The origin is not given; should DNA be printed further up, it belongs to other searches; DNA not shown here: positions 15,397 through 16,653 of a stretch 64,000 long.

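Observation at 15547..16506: Soluble di-iron carboxylate protein with paired ExxH motifs next to a carrier protein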

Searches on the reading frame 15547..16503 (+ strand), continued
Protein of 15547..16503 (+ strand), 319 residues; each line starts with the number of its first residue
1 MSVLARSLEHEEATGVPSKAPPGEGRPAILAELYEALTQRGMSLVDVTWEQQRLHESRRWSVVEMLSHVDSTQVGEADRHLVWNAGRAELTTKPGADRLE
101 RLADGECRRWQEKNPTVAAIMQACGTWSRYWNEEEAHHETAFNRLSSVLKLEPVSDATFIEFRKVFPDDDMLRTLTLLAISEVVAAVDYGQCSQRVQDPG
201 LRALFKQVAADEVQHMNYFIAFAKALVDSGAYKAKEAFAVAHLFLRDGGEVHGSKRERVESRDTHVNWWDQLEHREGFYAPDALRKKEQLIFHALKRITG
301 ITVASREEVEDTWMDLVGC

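Call 33: search_protein_representatives(protein=window:15547-16503:+)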
Query: 319 residues. Proteins with E-value up to 0.001 (for the whole library): 29; up to 1e-10: 18; up to 1e-30: 7. The best 29 are listed.
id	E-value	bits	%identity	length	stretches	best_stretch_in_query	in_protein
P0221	2.0e-85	303.2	53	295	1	30-318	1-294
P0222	4.9e-85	301.9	45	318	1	19-317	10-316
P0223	1.2e-80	287.5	67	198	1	121-319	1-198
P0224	2.2e-53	198.0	39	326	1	29-313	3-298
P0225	6.4e-50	186.6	63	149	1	104-244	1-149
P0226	5.4e-32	127.7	38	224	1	26-216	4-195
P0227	9.0e-32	127.0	72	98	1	16-101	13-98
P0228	5.9e-28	114.5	63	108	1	121-204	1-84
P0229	9.2e-26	107.3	54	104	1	27-118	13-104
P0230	9.5e-24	100.6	36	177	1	31-201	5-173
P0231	6.2e-23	98.0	62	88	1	234-319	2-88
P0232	1.6e-19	86.8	38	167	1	178-313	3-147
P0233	3.7e-18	82.3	37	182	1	39-168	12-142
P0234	7.7e-17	78.0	54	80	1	28-102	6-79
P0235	1.3e-16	77.2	51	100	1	27-102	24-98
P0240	2.5e-07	46.7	26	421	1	56-300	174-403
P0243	7.6e-06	41.9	29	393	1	59-249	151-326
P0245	8.0e-05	38.5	31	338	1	126-251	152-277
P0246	1.6e-04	37.5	41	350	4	36-75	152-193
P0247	3.0e-04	36.6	32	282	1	126-229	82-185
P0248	5.0e-04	35.9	31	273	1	125-229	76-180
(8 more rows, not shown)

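Call 34: fold_search(model_id=the predicted structure, library=pdb)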
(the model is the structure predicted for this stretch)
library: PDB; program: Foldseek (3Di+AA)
matches with E <= 10: 429; with E <= 0.001: 0
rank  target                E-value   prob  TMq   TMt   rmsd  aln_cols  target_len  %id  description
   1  6f6h_A                1.0e-02  1.00  0.37  0.41  15.5       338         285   14  R2-like ligand-binding oxidase V72L mutant with aerobically reconstituted Mn/Fe cofactor (released 2018-07-04)
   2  7t63_B                1.1e-02  1.00  0.45  0.43   8.0       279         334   13  Crystal structure of a delta 6 18:0-ACP desaturase from Thunbergia laurifolia (released 2022-07-13)
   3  6i93                  1.3e-02  1.00  0.39  0.43  15.3       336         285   13  R2-like ligand-binding oxidase G68L mutant with aerobically reconstituted Fe/Fe cofactor (released 2019-10-16)
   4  6f6c_A                1.3e-02  1.00  0.39  0.43  12.0       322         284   13  R2-like ligand-binding oxidase V72A mutant with aerobically reconstituted Mn/Fe cofactor (released 2018-07-04)
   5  7qbk                  2.0e-02  1.00  0.45  0.50   8.4       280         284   14  Crystal structure of a second homolog of R2-like ligand-binding oxidase in Sulfolobus acidocaldarius (SaR2loxII) (released 2022-04-06)
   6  7t63_A                2.1e-02  1.00  0.45  0.44   7.9       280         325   13  Crystal structure of a delta 6 18:0-ACP desaturase from Thunbergia laurifolia (released 2022-07-13)
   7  6f6l_B                2.2e-02  0.99  0.37  0.43  12.0       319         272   12  R2-like ligand-binding oxidase Y162F mutant with aerobically reconstituted Mn/Fe cofactor (released 2018-12-19)
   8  6qjv                  2.2e-02  0.99  0.39  0.43  15.3       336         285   13  R2-like ligand-binding oxidase E69D mutant with aerobically reconstituted Mn/Fe cofactor (released 2020-02-12)
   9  6f6h_B                2.3e-02  1.00  0.38  0.43  11.9       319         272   12  R2-like ligand-binding oxidase V72L mutant with aerobically reconstituted Mn/Fe cofactor (released 2018-07-04)
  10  2j2f_B                2.5e-02  1.00  0.45  0.42   8.4       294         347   12  The T199D Mutant of Stearoyl Acyl Carrier Protein Desaturase from Ricinus Communis (Castor Bean) (released 2006-10-23)
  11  4v0j_A                2.5e-02  1.00  0.43  0.43   8.2       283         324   13  The channel-block Ser202Glu, Thr104Lys double mutant of Stearoyl-ACP- Desaturase from Castor bean (Ricinus communis) (released 2015-08-26)
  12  5omj                  2.9e-02  0.99  0.37  0.41  15.5       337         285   12  R2-like ligand-binding oxidase with aerobically reconstituted metal cofactor after photoconversion (released 2018-01-03)
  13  4v0j_C                3.0e-02  1.00  0.46  0.45   7.9       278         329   14  The channel-block Ser202Glu, Thr104Lys double mutant of Stearoyl-ACP- Desaturase from Castor bean (Ricinus communis) (released 2015-08-26)
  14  6f6l_A                3.0e-02  1.00  0.42  0.47  10.8       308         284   12  R2-like ligand-binding oxidase Y162F mutant with aerobically reconstituted Mn/Fe cofactor (released 2018-12-19)
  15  3ee4                  3.1e-02  1.00  0.43  0.47   9.5       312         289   12  R2-like ligand binding Mn/Fe oxidase from M. tuberculosis (released 2009-04-07)
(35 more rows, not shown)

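Call 35: search_solved_structures(query=A1, max_evalue=10, show_alignments=4)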
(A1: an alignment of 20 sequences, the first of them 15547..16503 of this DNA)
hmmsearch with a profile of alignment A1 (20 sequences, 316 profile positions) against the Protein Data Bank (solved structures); distinct sequences matched with E-value up to 10: 7.
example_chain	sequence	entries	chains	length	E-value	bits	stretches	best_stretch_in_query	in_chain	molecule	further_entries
1za0_A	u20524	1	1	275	0.0042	19.4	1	122-227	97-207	POSSIBLE ACYL-[ACYL-CARRIER PROTEIN] DESATURASE DESA2 (ACYL-[ACP] DESATURASE) (STEAROYL-AC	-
5n5e_e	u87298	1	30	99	0.021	17.2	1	155-219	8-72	PFC_05175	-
8h67_M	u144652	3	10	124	0.16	14.2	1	146-178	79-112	CRISPR associated protein Cas11b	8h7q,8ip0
2e0z_A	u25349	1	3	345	0.21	13.9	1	155-219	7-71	Virus-like particle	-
4r42_A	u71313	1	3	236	0.59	12.4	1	177-237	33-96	Alr3090 protein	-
6j42_A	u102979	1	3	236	0.59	12.4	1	177-237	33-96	Alr3090 protein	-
7s5c_A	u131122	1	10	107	1.1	11.5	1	166-229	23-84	EncB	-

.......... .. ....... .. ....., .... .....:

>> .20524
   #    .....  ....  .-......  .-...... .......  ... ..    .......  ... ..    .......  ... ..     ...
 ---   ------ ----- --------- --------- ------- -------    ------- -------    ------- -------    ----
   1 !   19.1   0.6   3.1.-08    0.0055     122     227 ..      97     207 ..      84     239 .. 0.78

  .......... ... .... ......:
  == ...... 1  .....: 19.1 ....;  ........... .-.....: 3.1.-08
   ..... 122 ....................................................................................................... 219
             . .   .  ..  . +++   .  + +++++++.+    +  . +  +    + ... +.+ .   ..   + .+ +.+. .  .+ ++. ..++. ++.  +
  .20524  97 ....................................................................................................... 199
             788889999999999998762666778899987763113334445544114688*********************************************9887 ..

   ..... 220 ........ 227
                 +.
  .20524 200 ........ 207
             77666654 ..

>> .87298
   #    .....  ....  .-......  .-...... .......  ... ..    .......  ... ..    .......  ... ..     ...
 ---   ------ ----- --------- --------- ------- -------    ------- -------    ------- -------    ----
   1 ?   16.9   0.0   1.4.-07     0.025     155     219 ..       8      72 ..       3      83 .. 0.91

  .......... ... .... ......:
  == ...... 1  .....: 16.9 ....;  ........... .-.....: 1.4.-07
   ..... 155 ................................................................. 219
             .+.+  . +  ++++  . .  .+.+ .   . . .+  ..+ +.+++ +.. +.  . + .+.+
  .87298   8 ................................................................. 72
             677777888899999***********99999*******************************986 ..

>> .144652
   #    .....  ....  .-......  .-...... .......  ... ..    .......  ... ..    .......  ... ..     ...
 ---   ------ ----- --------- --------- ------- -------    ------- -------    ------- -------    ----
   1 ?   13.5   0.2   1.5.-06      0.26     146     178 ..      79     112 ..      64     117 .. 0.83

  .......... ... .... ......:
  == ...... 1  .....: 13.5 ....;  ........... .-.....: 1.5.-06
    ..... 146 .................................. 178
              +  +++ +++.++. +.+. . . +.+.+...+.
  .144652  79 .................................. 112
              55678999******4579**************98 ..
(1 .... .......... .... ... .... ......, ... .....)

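Call 36: search_protein_families(library=pfam, proteins=[P0221, P0222, P0224, P0240, P0243, P0245, P0246, P0247, P0248], max_evalue=0.1)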
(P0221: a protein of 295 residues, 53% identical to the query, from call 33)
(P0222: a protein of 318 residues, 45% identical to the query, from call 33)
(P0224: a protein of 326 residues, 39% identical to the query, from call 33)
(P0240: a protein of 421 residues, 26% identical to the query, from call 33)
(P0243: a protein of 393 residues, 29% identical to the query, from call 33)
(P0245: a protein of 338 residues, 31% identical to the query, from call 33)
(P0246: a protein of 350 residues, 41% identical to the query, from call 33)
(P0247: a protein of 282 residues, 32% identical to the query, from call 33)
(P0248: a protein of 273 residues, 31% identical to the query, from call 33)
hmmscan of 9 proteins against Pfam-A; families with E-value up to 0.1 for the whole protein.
P0221 (295 aa): 1 family
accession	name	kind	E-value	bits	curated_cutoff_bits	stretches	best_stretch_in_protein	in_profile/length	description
PF17120.11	zf-RING_16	-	0.063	13.4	27.4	0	231-259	25-50/57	RING/Ubox like zinc-binding domain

P0222 (318 aa): 3 families
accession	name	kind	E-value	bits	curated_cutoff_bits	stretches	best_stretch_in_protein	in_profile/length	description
PF02915.23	Rubrerythrin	-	0.0051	17.6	22.8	0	180-228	9-59/137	Rubrerythrin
PF25502.1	DUF7915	-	0.048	14.1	27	1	269-310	33-74/150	Domain of unknown function (DUF7915)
PF03405.20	FA_desaturase_2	-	0.08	12.2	22.7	0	109-227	92-211/325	Fatty acid desaturase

P0224 (326 aa): 1 family
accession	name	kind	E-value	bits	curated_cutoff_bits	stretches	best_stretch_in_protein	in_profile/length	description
PF02915.23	Rubrerythrin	-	5.9e-05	23.9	22.8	1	157-199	10-54/137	Rubrerythrin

P0240 (421 aa): 4 families
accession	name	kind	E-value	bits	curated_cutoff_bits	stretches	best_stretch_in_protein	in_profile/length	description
PF03405.20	FA_desaturase_2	-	3.4e-08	33.2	22.7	1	226-345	95-223/325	Fatty acid desaturase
PF02915.23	Rubrerythrin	-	1.6e-05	25.7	22.8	1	280-336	3-61/137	Rubrerythrin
PF11583.14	AurF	-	0.003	17.2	29.6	1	232-342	106-221/282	P-aminobenzoate N-oxygenase AurF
PF17049.10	AEP1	-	0.054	13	27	1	278-354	77-154/396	ATPase expression protein 1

P0243 (393 aa): 3 families
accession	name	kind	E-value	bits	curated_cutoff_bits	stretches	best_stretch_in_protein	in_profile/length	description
PF03405.20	FA_desaturase_2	-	2.7e-07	30.2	22.7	1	198-316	95-222/325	Fatty acid desaturase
PF02915.23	Rubrerythrin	-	1.1e-06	29.5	22.8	1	252-316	3-69/137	Rubrerythrin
PF22277.2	EncFtn-like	-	0.0094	16.2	27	1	254-294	21-61/85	EncFtn-like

P0245 (338 aa): 5 families
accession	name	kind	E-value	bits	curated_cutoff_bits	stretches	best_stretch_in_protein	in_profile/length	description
PF03405.20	FA_desaturase_2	-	1.9e-05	24.2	22.7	1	125-264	68-221/325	Fatty acid desaturase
PF13370.11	Fer4_13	-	0.00029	21.9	24.5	1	17-63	4-56/58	4Fe-4S single cluster domain of Ferredoxin I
PF13668.12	Ferritin_2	-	0.00082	20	24.7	1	159-244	50-131/138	Ferritin-like domain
PF02915.23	Rubrerythrin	-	0.0033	18.3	22.8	0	159-245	40-133/137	Rubrerythrin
PF03765.21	CRAL_TRIO_N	-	0.056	14.1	23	1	137-174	2-40/54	CRAL/TRIO, N-terminal domain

P0246 (350 aa): 3 families
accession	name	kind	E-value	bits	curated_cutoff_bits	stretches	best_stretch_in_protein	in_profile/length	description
PF11412.14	DsbD_N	-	0.0051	17.3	25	0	197-217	28-48/119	Thiol:disulfide interchange protein DsbD, N-terminal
PF07753.16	DUF1609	-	0.071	13.1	25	0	167-204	101-136/227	Protein of unknown function (DUF1609)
PF11022.13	ATP19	-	0.096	13.5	27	0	89-119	1-30/67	ATP synthase subunit K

P0247 (282 aa): 2 families
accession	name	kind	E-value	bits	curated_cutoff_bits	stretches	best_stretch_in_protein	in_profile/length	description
PF03405.20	FA_desaturase_2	-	2.3e-06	27.2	22.7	1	76-191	94-216/325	Fatty acid desaturase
PF02915.23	Rubrerythrin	-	0.043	14.6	22.8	0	129-207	1-82/137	Rubrerythrin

P0248 (273 aa): 4 families
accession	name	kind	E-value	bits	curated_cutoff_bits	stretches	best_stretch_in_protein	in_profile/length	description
PF03405.20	FA_desaturase_2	-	7.5e-08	32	22.7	1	143-192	175-224/325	Fatty acid desaturase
PF02915.23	Rubrerythrin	-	0.00017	22.4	22.8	1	128-184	5-66/137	Rubrerythrin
PF22277.2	EncFtn-like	-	0.0048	17.1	27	1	129-168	22-61/85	EncFtn-like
PF16268.10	DUF4921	-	0.04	13.3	28.5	1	153-177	276-300/425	Domain of unknown function (DUF4921)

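Call 39: list_cluster_members(proteins=[P0240, P0243, P0245, P0247, P0248, P0222, P0224, P0221])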
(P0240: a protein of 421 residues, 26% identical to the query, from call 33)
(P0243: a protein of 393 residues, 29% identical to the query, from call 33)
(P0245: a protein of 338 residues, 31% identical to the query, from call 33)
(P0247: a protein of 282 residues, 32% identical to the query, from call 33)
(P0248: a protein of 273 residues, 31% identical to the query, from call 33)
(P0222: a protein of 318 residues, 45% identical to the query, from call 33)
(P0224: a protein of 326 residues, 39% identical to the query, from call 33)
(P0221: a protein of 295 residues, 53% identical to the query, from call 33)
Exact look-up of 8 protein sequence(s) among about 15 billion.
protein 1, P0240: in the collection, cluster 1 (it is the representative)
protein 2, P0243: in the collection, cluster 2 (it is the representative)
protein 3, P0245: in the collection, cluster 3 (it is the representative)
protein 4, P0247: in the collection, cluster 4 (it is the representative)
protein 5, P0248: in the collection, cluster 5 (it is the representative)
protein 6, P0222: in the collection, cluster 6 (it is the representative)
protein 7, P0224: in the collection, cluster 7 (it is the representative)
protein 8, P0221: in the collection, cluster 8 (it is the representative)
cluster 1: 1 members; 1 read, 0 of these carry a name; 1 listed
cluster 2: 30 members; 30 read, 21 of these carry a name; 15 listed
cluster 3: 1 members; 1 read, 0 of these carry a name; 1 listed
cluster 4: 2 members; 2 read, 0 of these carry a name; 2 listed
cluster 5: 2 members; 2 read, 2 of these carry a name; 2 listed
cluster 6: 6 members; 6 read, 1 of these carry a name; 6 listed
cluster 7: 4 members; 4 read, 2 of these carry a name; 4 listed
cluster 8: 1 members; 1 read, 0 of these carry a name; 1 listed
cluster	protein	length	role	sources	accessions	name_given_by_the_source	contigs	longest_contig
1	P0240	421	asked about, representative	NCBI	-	-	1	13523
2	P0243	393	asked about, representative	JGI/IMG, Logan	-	hypothetical protein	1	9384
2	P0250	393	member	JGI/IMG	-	hypothetical protein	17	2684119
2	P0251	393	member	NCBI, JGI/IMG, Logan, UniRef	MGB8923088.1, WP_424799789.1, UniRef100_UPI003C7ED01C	MAG: ferritin-like domain-containing protein [Pseudomonas sp.] | hypothetical protein | ferritin-like domain-containing protein n=1 Tax=Pseudomonas sp. TaxID=306 ...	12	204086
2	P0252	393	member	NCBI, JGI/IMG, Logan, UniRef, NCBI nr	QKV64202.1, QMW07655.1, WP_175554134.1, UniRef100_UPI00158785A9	ferritin-like domain-containing protein [Pseudomonas sp. 43A] | hypothetical protein | ferritin-like domain-containing protein n=1 Tax=unclassified Pseudomonas TaxID=196821 ...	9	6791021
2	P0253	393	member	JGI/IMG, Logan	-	hypothetical protein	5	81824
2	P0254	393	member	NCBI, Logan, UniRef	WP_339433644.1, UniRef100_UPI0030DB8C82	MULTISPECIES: ferritin-like domain-containing protein [unclassified Pseudomonas] | ferritin-like domain-containing protein n=1 Tax=unclassified Pseudomonas TaxID=196821 ...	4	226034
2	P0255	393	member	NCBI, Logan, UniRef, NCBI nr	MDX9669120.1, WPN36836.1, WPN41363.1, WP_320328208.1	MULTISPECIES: ferritin-like domain-containing protein [unclassified Pseudomonas] | ferritin-like domain-containing protein n=1 Tax=unclassified Pseudomonas TaxID=196821 ...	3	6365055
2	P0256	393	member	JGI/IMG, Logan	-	hypothetical protein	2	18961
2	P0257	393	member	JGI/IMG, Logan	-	hypothetical protein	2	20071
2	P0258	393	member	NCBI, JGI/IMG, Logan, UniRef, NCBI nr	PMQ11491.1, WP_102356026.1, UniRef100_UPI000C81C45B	hypothetical protein PseAD21_12700 [Pseudomonas sp. AD21] | hypothetical protein | ferritin-like domain-containing protein n=1 Tax=Pseudomonas sp. AD21 TaxID=396378 ...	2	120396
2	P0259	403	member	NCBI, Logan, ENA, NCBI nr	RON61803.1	hypothetical protein BK669_20225 [Pseudomonas fluorescens]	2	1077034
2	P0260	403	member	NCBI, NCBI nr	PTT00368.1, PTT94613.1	ferritin [Pseudomonas sp. HMWF006]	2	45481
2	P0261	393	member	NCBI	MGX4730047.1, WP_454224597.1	ferritin-like domain-containing protein [Pseudomonas corrugata]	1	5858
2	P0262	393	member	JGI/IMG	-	hypothetical protein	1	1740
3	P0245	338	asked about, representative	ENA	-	-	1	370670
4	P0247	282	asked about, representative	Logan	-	-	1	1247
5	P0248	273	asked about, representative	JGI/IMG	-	hypothetical protein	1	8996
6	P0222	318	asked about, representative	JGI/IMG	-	-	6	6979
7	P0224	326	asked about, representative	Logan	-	-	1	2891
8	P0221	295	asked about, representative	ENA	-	-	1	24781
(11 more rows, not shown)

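Call 46: search_protein_families(library=pfam, proteins=[L073:3048-8729:+, L073:13447-13728:+, L073:14111-15172:+, L073:15165-16934:+, L073:17556-18803:-, L068:5683-7095:-, L068:7422-8813:-, L068:8825-9238:-, L068:14048-16195:-], max_evalue=0.001)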
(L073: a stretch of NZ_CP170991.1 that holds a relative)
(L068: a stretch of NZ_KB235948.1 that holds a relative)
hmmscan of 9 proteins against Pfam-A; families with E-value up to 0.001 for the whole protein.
L073:3048-8729:+ (1894 aa): 8 families
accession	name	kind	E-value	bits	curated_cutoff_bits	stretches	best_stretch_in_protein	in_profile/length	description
PF13191.12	AAA_16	-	1.1e-38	133.8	32.6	1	313-503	1-160/167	AAA ATPase domain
PF00069.31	Pkinase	-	1.9e-37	129.5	31.7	1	15-272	2-253/263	Protein kinase domain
PF07714.23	PK_Tyr_Ser-Thr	-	4.8e-24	85.5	23.1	1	17-271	4-249/258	Protein tyrosine and serine/threonine kinase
PF02518.31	HATPase_c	-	4.9e-23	82.1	26.4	1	1765-1886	5-110/111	Histidine kinase-, DNA gyrase B-, and HSP90-like ATPase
PF01590.32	GAF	-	1.7e-16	61.4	22.4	1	1409-1556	1-133/133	GAF domain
PF13185.12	GAF_2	-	1.5e-08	35.3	28.6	1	1409-1557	3-136/136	GAF domain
PF13492.12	GAF_3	-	7.1e-06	26.9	27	1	1409-1558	1-129/129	GAF domain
PF13401.12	AAA_22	-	0.0002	22.1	27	0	346-499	6-108/130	AAA domain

L073:13447-13728:+ (94 aa): 0 families

L073:14111-15172:+ (354 aa): 4 families
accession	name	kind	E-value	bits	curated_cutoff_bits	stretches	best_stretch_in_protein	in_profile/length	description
PF07728.20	AAA_5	-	1.3e-11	45.1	22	1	24-150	1-139/139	AAA domain (dynein-related subfamily)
PF00004.35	AAA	-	4.8e-08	34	21.2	1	26-135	2-113/131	ATPase family associated with various cellular activities (AAA)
PF13191.12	AAA_16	-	5.4e-06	27.4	32.6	1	22-47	22-49/167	AAA ATPase domain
PF20030.5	bpMoxR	-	0.00061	19.3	27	1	9-135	17-149/205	MoxR domain in the MoxR-vWA-beta-propeller ternary systems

L073:15165-16934:+ (590 aa): 3 families
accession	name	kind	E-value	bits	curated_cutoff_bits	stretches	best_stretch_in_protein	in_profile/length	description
PF13203.12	DUF2201_N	-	1.7e-29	103.7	23.2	2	203-334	5-134/271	Putative metallopeptidase domain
PF09967.15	DUF2201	-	9.8e-06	26.1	26.4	1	466-542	3-78/123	VWA-like domain (DUF2201)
PF06114.19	Peptidase_M78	-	0.00052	20.3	22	0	247-281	27-59/123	IrrE N-terminal-like domain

L073:17556-18803:- (416 aa): 2 families
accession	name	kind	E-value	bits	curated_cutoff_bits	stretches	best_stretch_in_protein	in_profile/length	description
PF00370.27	FGGY_N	-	3.8e-21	76.2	28.8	1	3-228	1-244/245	FGGY family of carbohydrate kinases, N-terminal domain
PF02782.22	FGGY_C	-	7.9e-09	36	27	1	241-413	4-195/198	FGGY family of carbohydrate kinases, C-terminal domain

L068:5683-7095:- (471 aa): 0 families

L068:7422-8813:- (464 aa): 3 families
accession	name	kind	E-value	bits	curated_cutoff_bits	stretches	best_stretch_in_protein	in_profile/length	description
PF08245.18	Mur_ligase_M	-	2.3e-26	93.5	24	1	123-300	1-200/200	Mur ligase middle domain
PF21799.2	MurD-like_N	-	9.6e-12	45.5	27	1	16-106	3-88/88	Mur ligase MurD-like, N-terminal domain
PF02254.24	TrkA_N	-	0.00024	21.9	23.8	0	18-73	3-53/116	TrkA-N domain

L068:8825-9238:- (138 aa): 0 families

L068:14048-16195:- (716 aa): 2 families
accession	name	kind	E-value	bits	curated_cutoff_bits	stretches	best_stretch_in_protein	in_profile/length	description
PF02092.22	tRNA_synt_2f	-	5.2e-217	722.4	29.2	1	4-559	1-535/536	Glycyl-tRNA synthetase beta subunit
PF05746.21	DALR_1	-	1.5e-06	28.7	22.3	1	623-702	24-100/117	DALR anticodon binding domain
